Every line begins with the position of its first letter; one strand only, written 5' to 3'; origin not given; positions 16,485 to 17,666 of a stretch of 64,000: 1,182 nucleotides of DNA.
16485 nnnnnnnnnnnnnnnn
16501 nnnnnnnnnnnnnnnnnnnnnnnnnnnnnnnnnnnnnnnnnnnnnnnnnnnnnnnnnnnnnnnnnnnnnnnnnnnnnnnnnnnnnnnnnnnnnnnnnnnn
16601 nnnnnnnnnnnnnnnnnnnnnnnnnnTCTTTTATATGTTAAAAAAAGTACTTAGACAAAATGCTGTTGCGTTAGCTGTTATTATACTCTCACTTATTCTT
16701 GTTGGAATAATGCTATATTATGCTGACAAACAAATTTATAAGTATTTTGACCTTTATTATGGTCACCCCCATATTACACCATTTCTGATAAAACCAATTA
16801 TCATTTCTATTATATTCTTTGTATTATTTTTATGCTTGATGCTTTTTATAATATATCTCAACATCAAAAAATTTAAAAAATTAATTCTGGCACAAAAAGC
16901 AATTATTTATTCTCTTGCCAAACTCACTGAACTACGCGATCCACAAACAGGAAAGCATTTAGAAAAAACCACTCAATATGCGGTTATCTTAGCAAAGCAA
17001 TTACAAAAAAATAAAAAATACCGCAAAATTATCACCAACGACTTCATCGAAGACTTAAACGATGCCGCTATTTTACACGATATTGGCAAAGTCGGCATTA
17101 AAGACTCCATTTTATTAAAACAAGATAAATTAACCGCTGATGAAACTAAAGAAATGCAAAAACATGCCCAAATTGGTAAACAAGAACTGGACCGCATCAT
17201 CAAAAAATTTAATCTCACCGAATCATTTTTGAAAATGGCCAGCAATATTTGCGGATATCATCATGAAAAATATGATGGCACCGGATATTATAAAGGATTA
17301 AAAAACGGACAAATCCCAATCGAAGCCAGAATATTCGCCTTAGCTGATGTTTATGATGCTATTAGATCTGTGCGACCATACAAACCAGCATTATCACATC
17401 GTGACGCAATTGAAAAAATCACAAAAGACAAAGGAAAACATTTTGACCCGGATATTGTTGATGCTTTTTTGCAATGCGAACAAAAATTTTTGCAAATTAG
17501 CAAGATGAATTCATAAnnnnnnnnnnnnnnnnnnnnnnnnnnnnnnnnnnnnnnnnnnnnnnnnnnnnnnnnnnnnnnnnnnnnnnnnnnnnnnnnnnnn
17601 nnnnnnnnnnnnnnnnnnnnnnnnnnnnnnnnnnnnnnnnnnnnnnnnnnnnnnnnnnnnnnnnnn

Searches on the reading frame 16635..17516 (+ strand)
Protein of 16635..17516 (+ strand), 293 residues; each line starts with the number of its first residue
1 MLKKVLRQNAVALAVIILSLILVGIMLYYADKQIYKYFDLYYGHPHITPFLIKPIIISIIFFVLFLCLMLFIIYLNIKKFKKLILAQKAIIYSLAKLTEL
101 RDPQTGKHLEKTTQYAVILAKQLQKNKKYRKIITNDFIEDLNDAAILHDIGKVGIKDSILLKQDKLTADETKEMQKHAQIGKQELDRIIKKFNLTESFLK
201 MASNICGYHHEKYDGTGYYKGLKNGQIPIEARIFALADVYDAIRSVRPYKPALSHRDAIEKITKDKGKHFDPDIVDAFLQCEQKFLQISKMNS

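Call 20: search_protein_families(library=pfam, proteins=[window:16635-17516:+], max_evalue=0.01)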
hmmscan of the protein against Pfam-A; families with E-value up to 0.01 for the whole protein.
window:16635-17516:+ (293 aa): 2 families
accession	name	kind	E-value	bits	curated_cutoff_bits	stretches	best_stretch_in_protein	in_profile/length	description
PF13487.12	HD_5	-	6e-28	98.1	27.2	1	95-274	4-170/170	HD domain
PF01966.28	HD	-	5.9e-18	65.7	22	1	106-242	2-115/116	HD domain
